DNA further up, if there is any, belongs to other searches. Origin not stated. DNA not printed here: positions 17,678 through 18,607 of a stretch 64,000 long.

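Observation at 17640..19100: AT-richer two-gene cassette: DUF5343-like protein plus Swt1-like HEPN protein (candidate undescribed RNase toxin / defence module)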

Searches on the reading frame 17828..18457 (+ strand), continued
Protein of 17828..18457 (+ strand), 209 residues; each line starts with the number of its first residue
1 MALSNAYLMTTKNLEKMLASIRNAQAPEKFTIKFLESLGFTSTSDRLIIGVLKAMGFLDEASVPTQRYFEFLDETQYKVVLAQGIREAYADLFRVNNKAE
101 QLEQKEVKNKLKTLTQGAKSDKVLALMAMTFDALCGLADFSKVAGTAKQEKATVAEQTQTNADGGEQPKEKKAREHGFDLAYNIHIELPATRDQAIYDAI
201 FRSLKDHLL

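Call 42: predict_structure(alignment_id=A1)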
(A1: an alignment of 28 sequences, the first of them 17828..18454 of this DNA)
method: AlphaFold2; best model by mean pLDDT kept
length: 209 residues; sequences in the alignment: 28
mean_pLDDT: 77.9   pTM: 0.63
mean pLDDT of the five models: 77.9, 77.4, 76.7, 73.7, 73.4
residues with pLDDT >= 90: 108; 70-90: 44; 50-70: 19; < 50: 38
segments of 3 or more residues with pLDDT < 50: 145-180
pLDDT, mean of each block of 10 residues (from residue 1): 82 92 91 92 91 94 94 92 93 90 92 89 93 93 51 34 37 39 58 69 69
secondary structure, 60 per line:
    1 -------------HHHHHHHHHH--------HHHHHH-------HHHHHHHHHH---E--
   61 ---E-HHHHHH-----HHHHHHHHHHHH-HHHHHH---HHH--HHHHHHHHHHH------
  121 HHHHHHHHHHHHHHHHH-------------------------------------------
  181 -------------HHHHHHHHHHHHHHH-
elements in order: H14-23 H32-37 H45-54 H66-71 H77-88 H90-95 H104-114 H121-137 H194-208

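Call 46: fold_search(model_id=the predicted structure, library=pdb)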
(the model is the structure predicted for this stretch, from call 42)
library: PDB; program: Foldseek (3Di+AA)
matches with E <= 10: 49; with E <= 0.001: 0
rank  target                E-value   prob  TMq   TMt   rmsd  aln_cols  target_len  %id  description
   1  7u0t_A                1.2e+00  0.12  0.20  0.21  10.5       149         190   15  Crystal Structure of a human Calcineurin A - Calcineurin B fusion bound to FKBP12 and FK-520 (released 2022-08-03)
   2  3fms                  1.4e+00  0.12  0.20  0.20  13.5       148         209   20  Crystal structure of TM0439, a GntR transcriptional regulator (released 2009-02-10)
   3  7nza_A                2.0e+00  0.03  0.11  0.16  16.5       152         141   16  Structure of OBP1 from Varroa destructor, form P2<1> (released 2021-07-07)
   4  5z58_x                2.9e+00  0.08  0.19  0.09  12.3       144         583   16  Cryo-EM structure of a human activated spliceosome (early Bact) at 4.9 angstrom. (released 2018-09-19)
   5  5z56_x                3.1e+00  0.08  0.19  0.09  12.3       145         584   16  cryo-EM structure of a human activated spliceosome (mature Bact) at 5.1 angstrom. (released 2018-09-19)
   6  9jpj_C                3.2e+00  0.08  0.22  0.21  15.5       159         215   15  Crystal structure of DhdR in complex with DNA (released 2024-11-06)
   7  6on4_A                3.2e+00  0.05  0.18  0.17  16.9       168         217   15  Crystal structure of the GntR-type sialoregulator NanR from Escherichia coli, in complex with sialic acid (released 2020-07-08)
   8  6hiv_BK               3.2e+00  0.02  0.13  0.12  32.7       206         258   10  Cryo-EM structure of the Trypanosoma brucei mitochondrial ribosome - This entry contains the complete mitoribosome (released 2018-10-03)
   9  5z57_x                3.4e+00  0.07  0.19  0.09  12.3       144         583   16  Cryo-EM structure of the human activated spliceosome (late Bact) at 6.5 angstrom (released 2018-09-19)
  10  6xn3_E                4.0e+00  0.05  0.16  0.24  15.1       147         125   14  Structure of the Lactococcus lactis Csm CTR_4:3 CRISPR-Cas Complex (released 2022-01-12)
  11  3iuo_B                4.6e+00  0.07  0.22  0.31  10.8       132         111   14  The Crystal Structure of the C-terminal domain of the ATP-dependent DNA helicase RecQ from Porphyromonas gingivalis to (released 2009-09-08)
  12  2fbk_A                4.9e+00  0.09  0.21  0.27  10.9       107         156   18  The Crystal Structure of HucR from Deinococcus radiodurans (released 2006-07-04)
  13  9wfi_B                5.1e+00  0.06  0.22  0.20  12.8       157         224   13  A chimera FadR transcription factor containing wHTH of Rv0494 and the part other than wHTH of Escherichia coli FadR (released 2025-09-24)
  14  6rmb_A                5.1e+00  0.04  0.14  0.06  13.8       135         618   13  Crystal structure of the DEAH-box ATPase Prp2 in complex with Spp2 and ADP (released 2020-02-05)
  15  5b57_A                5.4e+00  0.01  0.10  0.08  17.9       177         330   12  Inward-facing conformation of ABC heme importer BhuUV from Burkholderia cenocepacia (released 2016-11-16)
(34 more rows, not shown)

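Call 67: search_protein_representatives(alignment_id=A1)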
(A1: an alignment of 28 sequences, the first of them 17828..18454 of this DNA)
Query: 28 sequences, 209 profile positions. Proteins with E-value up to 0.001 (for the whole library): 2605; up to 1e-10: 1555; up to 1e-30: 289. The best 150 are listed.
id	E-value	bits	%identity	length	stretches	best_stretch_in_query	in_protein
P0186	1.2e-88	312.7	-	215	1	3-209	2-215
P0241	3.2e-82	291.7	-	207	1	1-209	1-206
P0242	3.0e-81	288.5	-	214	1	1-208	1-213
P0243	7.8e-77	274.1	-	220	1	1-209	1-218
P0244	9.3e-77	273.8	-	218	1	1-209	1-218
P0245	3.4e-76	272.0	-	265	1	2-208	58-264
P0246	9.7e-75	267.2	-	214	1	1-208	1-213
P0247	1.4e-73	263.4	-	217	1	1-208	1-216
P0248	1.8e-73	263.1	-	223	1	1-208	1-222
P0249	1.1e-72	260.5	-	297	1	1-209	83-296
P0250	5.3e-72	258.3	-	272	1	1-208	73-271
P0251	3.2e-70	252.5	-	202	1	1-179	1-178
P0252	9.6e-69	247.6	-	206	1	1-158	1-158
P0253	1.0e-68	247.5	-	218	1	4-209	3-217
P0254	2.4e-68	246.3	-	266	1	1-193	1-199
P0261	9.4e-67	241.1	-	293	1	1-208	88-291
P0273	4.8e-59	216.0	-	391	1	51-209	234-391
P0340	6.5e-42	160.0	-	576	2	1-153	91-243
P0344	6.3e-41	156.8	-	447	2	1-163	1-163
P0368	1.8e-38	148.7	-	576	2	1-156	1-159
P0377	6.7e-38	146.9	-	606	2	1-162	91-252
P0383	1.3e-37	145.9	-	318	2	1-155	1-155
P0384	2.9e-37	144.8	-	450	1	1-178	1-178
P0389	4.8e-37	144.1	-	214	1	7-209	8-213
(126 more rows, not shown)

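Call 68: search_protein_families(library=pfam, proteins=[P0340, P0344, P0368, P0377, P0384, P0273, P0383, P0249, P0261], max_evalue=0.001)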
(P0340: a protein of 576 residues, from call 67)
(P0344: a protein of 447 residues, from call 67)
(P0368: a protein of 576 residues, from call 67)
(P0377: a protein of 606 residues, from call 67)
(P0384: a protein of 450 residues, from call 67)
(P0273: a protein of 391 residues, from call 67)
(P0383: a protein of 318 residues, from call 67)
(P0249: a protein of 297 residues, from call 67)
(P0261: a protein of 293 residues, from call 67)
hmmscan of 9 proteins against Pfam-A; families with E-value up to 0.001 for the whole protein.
P0340 (576 aa): 1 family
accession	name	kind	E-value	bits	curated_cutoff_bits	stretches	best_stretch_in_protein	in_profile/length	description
PF17278.7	DUF5343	-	2.2e-30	106.2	27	1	97-233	2-138/140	Family of unknown function (DUF5343)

P0344 (447 aa): 1 family
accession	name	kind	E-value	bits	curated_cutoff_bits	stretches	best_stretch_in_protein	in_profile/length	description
PF17278.7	DUF5343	-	4.4e-28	98.8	27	1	7-139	2-134/140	Family of unknown function (DUF5343)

P0368 (576 aa): 1 family
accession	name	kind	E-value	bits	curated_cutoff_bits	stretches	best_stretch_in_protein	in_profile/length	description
PF17278.7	DUF5343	-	1.9e-27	96.7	27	1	7-138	2-133/140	Family of unknown function (DUF5343)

P0377 (606 aa): 1 family
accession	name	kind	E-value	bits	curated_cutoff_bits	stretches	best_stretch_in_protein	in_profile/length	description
PF17278.7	DUF5343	-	1.3e-25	90.7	27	1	97-229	2-134/140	Family of unknown function (DUF5343)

P0384 (450 aa): 9 families
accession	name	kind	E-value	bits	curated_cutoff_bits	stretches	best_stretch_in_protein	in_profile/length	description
PF17278.7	DUF5343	-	1.7e-33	116.3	27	1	7-144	2-139/140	Family of unknown function (DUF5343)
PF13424.12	TPR_12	-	1.4e-08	35.3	30.1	1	331-399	2-69/77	Tetratricopeptide repeat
PF13174.12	TPR_6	-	1.2e-06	29.2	26.3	0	420-449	2-31/33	Tetratricopeptide repeat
PF13432.12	TPR_16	-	2.4e-06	28.3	32.7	1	381-445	3-58/65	Tetratricopeptide repeat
PF07719.23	TPR_2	-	3.6e-06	27.1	27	0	377-405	3-31/34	Tetratricopeptide repeat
PF13181.12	TPR_8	-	2.7e-05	24.4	25.7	0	376-403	2-29/34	Tetratricopeptide repeat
PF00515.34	TPR_1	-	4.6e-05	23.5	27.8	0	379-399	5-25/34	Tetratricopeptide repeat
PF13176.12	TPR_7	-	0.00034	20.9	27.9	0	377-401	1-25/36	Tetratricopeptide repeat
PF13428.12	TPR_14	-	0.00047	21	23.5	0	419-448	2-31/44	Tetratricopeptide repeat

P0273 (391 aa): 4 families
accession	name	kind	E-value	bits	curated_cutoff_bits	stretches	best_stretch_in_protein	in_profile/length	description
PF17278.7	DUF5343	-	2.8e-26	92.9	27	1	223-325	37-137/140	Family of unknown function (DUF5343)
PF13304.12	AAA_21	-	7.7e-11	43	27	1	61-129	230-300/304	AAA domain, putative AbiEii toxin, Type IV TA system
PF02463.25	SMC_N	-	9.4e-08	32.2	40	1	52-137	119-206/220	RecF/RecN/SMC N terminal domain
PF13175.12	AAA_15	-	4.5e-06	27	32.1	1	22-132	245-374/374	AAA ATPase domain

P0383 (318 aa): 1 family
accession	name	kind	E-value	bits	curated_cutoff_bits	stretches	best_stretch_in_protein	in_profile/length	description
PF17278.7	DUF5343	-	1.1e-22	81.3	27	1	7-138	2-133/140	Family of unknown function (DUF5343)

P0249 (297 aa): 1 family
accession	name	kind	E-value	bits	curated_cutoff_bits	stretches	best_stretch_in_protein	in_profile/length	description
PF17278.7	DUF5343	-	3.8e-43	147.6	27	1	89-225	2-138/140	Family of unknown function (DUF5343)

P0261 (293 aa): 1 family
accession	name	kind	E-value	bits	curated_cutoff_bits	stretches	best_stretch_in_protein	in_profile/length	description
PF17278.7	DUF5343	-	2.4e-39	135.2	27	1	93-230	1-138/140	Family of unknown function (DUF5343)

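Call 70: find_encoding_contigs(protein=P0368, flank=5000, max_places=3)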
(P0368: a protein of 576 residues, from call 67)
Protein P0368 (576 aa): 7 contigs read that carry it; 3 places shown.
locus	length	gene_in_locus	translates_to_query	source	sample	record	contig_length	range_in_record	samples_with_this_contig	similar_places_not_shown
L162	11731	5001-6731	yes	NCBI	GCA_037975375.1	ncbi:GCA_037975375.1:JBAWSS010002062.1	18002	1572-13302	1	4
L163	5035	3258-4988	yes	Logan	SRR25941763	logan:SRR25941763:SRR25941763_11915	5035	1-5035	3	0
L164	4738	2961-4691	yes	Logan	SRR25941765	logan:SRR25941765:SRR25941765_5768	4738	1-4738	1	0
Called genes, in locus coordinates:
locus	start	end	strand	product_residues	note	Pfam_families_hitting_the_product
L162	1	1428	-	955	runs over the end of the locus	PF24814:WD40_Prp19, PF23414:Beta-prop_EML_2, PF24782:WD40_MABP1-WDR62_2nd, PF23381:Beta-prop_IFT122_1st, PF25175:Beta-prop_WDR5, PF24817:WD40_WDHD1_1st, PF23414:Beta-prop_EML_2, PF00656:Peptidase_C14, +15 more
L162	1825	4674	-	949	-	PF01565:FAD_binding_4, PF02754:CCG (faint), PF02913:FAD-oxidase_C, PF12838:Fer4_7, PF13183:Fer4_8, PF13534:Fer4_17 (weak)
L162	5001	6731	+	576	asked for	PF17278:DUF5343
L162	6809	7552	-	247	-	PF01048:PNP_UDP_1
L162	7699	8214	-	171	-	PF00156:Pribosyltran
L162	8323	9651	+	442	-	PF22039:HUTI_composite_bact (weak), PF01979:Amidohydro_1, PF07969:Amidohydro_3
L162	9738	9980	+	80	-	PF20657:DUF6811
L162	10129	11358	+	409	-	PF01546:Peptidase_M20, PF07687:M20_dimer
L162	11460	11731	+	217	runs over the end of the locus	PF13489:Methyltransf_23, PF01209:Ubie_methyltran, PF13847:Methyltransf_31, PF08241:Methyltransf_11, PF08242:Methyltransf_12, PF13649:Methyltransf_25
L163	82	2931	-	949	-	PF01565:FAD_binding_4, PF02754:CCG (faint), PF02913:FAD-oxidase_C, PF12838:Fer4_7, PF13183:Fer4_8, PF13534:Fer4_17 (weak)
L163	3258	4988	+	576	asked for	PF17278:DUF5343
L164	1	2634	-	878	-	?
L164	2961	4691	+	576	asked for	PF17278:DUF5343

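Call 71: find_encoding_contigs(protein=P0384, flank=5000, max_places=3)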
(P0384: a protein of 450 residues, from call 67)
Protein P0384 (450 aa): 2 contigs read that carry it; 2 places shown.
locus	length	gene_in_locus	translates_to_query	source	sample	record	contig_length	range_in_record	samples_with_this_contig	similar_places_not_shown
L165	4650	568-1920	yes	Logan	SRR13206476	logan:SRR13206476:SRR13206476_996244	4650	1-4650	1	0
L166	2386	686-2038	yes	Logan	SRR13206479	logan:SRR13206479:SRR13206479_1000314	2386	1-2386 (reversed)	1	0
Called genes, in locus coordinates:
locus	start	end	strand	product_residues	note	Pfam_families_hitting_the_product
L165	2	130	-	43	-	?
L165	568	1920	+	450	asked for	PF17278:DUF5343, PF13174:TPR_6 (faint), PF07719:TPR_2 (faint), PF13424:TPR_12 (faint), PF13432:TPR_16 (weak)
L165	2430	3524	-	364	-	PF11141:DUF2914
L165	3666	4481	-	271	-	PF00561:Abhydrolase_1, PF12146:Hydrolase_4, PF12697:Abhydrolase_6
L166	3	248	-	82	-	?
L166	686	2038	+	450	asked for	PF17278:DUF5343, PF13174:TPR_6 (faint), PF07719:TPR_2 (faint), PF13424:TPR_12 (faint), PF13432:TPR_16 (weak)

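Call 74: find_encoding_contigs(protein=P0209, flank=10000, max_places=3)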
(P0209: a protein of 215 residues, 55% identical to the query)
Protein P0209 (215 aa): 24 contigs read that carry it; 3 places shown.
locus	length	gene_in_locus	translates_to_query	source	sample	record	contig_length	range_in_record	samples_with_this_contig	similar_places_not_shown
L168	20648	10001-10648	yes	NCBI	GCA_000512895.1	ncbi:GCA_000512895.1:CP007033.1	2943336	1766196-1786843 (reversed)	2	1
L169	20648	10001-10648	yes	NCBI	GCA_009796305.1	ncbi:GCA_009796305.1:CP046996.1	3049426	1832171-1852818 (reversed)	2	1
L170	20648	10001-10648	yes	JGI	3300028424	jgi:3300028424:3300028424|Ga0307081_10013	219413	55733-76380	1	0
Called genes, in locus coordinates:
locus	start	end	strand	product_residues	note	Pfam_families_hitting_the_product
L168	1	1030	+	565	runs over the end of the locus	PF00920:ILVD_EDD_N, PF24877:ILV_EDD_C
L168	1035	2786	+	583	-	PF02776:TPP_enzyme_N, PF00205:TPP_enzyme_M, PF02775:TPP_enzyme_C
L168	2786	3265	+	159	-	PF01842:ACT, PF22629:ACT_AHAS_ss, PF13710:ACT_5, PF10369:ALS_ss_C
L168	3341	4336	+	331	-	PF02826:2-Hacid_dh_C (weak), PF07991:KARI_N, PF01450:KARI_C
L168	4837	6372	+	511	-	PF00682:HMGL-like, PF22617:HCS_D2, PF08502:LeuA_dimer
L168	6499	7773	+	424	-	PF00330:Aconitase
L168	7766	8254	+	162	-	PF00694:Aconitase_C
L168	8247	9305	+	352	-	PF00180:Iso_dh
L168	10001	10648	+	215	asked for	PF17278:DUF5343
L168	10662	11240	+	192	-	PF18731:HEPN_Swt1 (weak)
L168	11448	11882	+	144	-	PF14275:DUF4362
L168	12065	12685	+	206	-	PF00583:Acetyltransf_1 (faint)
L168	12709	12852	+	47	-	-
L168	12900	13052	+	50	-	-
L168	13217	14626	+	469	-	PF05598:DUF772, PF01609:DDE_Tnp_1, PF13751:DDE_Tnp_1_6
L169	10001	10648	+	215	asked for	PF17278:DUF5343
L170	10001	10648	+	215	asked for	PF17278:DUF5343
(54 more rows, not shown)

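Call 80: search_protein_families(library=padloc, proteins=[P0368, P0384, P0383], max_evalue=0.001)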
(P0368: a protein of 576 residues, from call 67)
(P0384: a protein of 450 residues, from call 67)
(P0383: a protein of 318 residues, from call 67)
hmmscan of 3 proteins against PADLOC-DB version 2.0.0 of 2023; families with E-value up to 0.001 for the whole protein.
P0368 (576 aa): 2 families
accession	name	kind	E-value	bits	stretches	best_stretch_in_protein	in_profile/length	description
PDLC04589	PDC-M34A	-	1.3e-47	160.9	2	1-168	1-163/208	-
PDLC04588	PDC-M34A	-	2.1e-17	61.4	1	12-165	66-219/260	-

P0384 (450 aa): 2 families
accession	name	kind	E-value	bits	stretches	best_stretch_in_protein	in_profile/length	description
PDLC04589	PDC-M34A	-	1.6e-41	141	1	1-174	1-173/208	-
PDLC04588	PDC-M34A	-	3.2e-16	57.6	1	3-146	57-198/260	-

P0383 (318 aa): 2 families
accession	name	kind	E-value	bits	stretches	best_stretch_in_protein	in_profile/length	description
PDLC04589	PDC-M34A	-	1.4e-48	164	2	1-161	1-159/208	-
PDLC04588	PDC-M34A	-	5.4e-22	76.5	2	6-152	60-203/260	-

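Call 92: find_encoding_contigs(protein=P0383, flank=4000, max_places=3)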
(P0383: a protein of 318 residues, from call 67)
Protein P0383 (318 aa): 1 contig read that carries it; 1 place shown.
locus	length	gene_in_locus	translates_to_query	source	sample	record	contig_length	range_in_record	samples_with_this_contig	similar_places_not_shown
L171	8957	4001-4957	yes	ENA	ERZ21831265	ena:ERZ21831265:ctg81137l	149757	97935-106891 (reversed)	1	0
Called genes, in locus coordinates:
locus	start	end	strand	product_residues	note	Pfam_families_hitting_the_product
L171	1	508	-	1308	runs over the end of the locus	PF24782:WD40_MABP1-WDR62_2nd, PF24814:WD40_Prp19, PF25174:Beta-prop_THOC3, PF25175:Beta-prop_WDR5 (weak), PF23381:Beta-prop_IFT122_1st, PF23414:Beta-prop_EML_2 (weak), PF24817:WD40_WDHD1_1st (weak), PF00656:Peptidase_C14, +11 more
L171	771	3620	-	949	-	PF01565:FAD_binding_4, PF02913:FAD-oxidase_C, PF00037:Fer4 (faint), PF12838:Fer4_7, PF13183:Fer4_8, PF13484:Fer4_16 (weak), PF13534:Fer4_17 (weak)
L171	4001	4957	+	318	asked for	PF17278:DUF5343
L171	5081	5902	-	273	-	PF01048:PNP_UDP_1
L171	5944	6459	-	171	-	PF00156:Pribosyltran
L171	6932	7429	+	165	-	PF01979:Amidohydro_1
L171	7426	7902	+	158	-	PF01979:Amidohydro_1, PF07969:Amidohydro_3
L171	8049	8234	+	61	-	PF20657:DUF6811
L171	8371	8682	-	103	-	-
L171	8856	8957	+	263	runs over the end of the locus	PF01546:Peptidase_M20, PF07687:M20_dimer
